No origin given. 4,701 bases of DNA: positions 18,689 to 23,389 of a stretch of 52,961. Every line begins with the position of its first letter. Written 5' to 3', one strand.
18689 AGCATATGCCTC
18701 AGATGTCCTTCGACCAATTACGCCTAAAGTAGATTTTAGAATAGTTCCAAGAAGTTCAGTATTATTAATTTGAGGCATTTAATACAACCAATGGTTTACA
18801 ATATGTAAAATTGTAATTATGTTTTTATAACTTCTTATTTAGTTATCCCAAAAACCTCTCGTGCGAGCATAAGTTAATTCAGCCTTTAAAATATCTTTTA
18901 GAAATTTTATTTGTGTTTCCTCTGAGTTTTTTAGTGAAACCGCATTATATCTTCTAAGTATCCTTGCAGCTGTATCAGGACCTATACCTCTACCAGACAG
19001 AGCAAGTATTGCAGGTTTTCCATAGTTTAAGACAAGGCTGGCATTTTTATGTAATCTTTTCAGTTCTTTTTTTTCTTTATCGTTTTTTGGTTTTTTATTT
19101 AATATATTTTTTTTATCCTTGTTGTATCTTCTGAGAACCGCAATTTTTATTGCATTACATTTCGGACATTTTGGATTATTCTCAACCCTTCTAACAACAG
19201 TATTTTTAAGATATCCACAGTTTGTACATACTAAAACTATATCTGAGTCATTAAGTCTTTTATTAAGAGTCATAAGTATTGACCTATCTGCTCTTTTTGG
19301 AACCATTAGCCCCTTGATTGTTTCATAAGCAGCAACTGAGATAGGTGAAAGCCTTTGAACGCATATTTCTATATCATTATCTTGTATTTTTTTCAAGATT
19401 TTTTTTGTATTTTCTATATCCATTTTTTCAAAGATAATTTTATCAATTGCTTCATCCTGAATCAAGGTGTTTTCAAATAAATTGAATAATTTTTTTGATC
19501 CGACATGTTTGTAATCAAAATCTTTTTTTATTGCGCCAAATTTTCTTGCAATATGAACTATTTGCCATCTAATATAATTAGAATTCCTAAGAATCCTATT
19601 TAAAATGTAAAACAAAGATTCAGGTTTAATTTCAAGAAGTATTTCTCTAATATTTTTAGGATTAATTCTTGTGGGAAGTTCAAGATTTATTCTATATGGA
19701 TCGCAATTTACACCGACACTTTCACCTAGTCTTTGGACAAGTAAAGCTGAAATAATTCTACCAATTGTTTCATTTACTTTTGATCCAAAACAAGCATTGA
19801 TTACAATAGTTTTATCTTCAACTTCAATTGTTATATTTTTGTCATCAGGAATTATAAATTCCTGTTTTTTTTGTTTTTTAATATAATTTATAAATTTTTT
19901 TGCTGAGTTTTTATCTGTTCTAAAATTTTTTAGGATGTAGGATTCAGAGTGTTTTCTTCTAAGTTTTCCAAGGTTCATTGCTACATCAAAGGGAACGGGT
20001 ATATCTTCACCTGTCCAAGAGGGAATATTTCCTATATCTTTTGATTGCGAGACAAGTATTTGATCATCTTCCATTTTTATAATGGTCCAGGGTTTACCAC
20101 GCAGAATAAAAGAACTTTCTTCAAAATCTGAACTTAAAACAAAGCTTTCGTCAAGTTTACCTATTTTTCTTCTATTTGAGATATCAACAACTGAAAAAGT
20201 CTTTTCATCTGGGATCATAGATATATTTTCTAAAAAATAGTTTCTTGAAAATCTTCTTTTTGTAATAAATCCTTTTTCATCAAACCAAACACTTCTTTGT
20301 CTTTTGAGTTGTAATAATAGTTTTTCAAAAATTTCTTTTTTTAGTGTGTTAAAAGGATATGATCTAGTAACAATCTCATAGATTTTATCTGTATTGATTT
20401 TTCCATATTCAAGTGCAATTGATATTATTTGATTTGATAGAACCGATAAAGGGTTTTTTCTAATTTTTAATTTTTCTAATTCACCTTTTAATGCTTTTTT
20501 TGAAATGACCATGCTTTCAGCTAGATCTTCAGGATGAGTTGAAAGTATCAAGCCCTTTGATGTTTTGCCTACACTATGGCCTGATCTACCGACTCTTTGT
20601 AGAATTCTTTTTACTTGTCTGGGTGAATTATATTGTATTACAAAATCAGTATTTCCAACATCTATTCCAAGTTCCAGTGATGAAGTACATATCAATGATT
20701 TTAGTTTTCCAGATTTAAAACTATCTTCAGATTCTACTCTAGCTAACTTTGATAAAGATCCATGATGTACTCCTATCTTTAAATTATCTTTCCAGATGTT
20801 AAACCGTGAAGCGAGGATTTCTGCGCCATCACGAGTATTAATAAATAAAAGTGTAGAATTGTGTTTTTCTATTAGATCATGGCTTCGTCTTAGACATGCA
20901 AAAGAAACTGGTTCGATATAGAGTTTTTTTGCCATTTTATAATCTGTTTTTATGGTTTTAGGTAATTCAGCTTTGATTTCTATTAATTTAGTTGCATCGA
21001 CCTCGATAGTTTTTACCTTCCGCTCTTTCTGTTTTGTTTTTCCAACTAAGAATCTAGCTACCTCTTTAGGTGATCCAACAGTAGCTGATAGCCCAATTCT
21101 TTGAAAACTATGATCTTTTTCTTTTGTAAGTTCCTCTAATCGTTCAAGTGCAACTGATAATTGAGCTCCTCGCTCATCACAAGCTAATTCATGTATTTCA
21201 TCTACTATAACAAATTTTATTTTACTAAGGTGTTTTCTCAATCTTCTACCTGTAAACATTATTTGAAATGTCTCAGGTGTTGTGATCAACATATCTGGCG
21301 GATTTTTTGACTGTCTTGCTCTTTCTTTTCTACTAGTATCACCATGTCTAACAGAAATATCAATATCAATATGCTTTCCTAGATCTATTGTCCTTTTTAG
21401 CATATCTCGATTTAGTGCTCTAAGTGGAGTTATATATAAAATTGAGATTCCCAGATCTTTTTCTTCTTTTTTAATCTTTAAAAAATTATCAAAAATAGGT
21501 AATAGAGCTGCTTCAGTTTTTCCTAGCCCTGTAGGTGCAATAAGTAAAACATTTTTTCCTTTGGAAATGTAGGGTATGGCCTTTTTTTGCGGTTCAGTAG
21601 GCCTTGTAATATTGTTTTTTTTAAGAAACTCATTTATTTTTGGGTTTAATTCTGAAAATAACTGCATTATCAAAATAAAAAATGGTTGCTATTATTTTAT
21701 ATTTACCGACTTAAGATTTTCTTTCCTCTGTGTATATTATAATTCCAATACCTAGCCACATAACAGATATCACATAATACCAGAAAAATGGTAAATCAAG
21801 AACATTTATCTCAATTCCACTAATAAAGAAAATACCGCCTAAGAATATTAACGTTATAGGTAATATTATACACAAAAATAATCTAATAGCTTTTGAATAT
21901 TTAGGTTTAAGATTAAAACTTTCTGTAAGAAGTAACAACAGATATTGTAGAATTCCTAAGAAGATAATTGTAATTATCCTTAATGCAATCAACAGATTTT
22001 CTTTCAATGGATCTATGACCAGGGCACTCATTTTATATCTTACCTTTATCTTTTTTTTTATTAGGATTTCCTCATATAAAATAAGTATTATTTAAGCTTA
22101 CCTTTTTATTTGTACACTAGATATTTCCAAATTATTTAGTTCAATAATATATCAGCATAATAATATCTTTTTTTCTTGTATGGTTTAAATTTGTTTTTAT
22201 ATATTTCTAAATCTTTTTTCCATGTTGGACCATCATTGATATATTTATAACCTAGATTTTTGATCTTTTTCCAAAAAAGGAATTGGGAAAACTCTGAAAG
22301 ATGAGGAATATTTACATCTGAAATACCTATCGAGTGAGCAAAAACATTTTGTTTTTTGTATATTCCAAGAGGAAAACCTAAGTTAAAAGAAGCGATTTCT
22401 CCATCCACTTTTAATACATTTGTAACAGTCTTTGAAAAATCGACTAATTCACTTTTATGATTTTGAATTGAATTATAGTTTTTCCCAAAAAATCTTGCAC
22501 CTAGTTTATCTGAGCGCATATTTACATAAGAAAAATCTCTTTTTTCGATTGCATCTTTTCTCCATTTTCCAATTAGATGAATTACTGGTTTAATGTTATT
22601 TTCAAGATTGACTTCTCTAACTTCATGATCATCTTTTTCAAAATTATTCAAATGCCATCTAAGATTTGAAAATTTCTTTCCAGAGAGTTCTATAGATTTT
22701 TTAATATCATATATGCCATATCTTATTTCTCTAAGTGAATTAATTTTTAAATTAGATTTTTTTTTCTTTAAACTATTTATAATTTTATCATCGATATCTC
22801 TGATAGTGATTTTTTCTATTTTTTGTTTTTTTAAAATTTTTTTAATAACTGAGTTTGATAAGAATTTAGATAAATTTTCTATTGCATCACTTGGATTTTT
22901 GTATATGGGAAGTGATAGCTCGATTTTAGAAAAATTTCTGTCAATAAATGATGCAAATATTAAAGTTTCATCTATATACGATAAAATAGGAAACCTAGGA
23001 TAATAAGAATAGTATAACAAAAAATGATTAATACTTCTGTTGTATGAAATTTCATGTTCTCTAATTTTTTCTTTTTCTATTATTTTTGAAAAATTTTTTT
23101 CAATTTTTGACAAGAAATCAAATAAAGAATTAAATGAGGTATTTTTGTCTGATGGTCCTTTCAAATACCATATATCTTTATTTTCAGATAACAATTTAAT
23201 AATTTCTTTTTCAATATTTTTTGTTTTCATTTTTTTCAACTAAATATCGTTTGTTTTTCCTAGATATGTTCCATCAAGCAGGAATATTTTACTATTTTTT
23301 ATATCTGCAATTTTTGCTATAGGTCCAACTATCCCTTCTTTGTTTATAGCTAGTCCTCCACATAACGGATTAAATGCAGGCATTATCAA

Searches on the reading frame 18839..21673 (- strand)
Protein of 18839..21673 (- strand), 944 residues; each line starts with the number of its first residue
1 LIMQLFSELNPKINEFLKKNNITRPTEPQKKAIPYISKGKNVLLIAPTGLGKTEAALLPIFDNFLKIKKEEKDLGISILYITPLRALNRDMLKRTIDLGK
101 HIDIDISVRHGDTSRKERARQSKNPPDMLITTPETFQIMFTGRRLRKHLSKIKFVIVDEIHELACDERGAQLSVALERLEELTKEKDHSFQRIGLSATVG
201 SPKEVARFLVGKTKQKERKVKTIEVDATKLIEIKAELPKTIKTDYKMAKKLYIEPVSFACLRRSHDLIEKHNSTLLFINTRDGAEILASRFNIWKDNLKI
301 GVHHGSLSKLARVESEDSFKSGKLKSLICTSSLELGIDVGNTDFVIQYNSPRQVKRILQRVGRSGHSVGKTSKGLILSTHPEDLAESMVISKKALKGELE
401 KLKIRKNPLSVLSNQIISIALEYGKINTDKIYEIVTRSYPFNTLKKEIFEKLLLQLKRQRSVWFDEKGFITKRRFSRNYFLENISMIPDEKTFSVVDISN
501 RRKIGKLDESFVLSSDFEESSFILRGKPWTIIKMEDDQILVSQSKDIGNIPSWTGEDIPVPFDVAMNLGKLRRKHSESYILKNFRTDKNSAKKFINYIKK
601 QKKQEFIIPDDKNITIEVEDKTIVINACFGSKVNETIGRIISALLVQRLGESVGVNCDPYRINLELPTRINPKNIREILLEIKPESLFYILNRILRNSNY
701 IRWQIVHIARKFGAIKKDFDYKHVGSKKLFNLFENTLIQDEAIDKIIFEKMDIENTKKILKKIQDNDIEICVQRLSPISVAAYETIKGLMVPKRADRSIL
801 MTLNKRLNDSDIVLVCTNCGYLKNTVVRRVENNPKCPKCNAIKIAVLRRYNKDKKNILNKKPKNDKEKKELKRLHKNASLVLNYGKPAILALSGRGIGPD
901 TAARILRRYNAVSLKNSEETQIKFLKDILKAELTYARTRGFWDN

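Call 67: search_protein_families(library=pfam, proteins=[window:18839-21673:-], max_evalue=0.0001)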
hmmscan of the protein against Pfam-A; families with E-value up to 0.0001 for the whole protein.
window:18839-21673:- (944 aa): 5 families
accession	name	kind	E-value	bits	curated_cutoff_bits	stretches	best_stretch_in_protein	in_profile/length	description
PF00270.35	DEAD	-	1.8e-37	129.1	26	1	26-201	1-163/167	DEAD/DEAH box helicase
PF08494.16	DEAD_assoc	-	1.6e-32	113.3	23.5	1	608-779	1-191/191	DEAD/H associated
PF00271.37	Helicase_C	-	1e-19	71.3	23.5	1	267-365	9-107/110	Helicase conserved C-terminal domain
PF19306.5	WH_Lhr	-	1.7e-17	63.8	27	1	395-545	4-162/168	Large helicase-related protein, winged helix domain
PF04851.21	ResIII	-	7.5e-10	39.4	22.5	1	26-199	5-162/164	Type III restriction enzyme, res subunit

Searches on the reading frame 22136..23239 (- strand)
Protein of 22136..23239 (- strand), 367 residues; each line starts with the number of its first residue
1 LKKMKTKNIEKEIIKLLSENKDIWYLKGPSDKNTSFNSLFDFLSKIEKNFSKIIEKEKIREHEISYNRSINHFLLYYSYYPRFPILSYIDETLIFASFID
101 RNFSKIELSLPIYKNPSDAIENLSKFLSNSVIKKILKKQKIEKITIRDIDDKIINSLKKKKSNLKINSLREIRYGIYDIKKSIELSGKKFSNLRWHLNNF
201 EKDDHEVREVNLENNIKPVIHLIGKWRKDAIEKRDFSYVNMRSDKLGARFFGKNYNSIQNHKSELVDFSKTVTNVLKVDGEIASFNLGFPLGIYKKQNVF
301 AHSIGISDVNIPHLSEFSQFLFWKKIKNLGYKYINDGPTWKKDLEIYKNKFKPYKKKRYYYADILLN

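Call 67: search_protein_families(library=pfam, proteins=[window:22136-23239:-], max_evalue=0.0001)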
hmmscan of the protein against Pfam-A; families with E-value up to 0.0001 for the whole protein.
window:22136-23239:- (367 aa): 1 family
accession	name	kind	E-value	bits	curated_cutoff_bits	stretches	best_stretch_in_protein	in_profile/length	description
PF09924.15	LPG_synthase_C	-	1.5e-05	24.7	27.5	1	176-234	103-165/298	Phosphatidylglycerol lysyltransferase, C-terminal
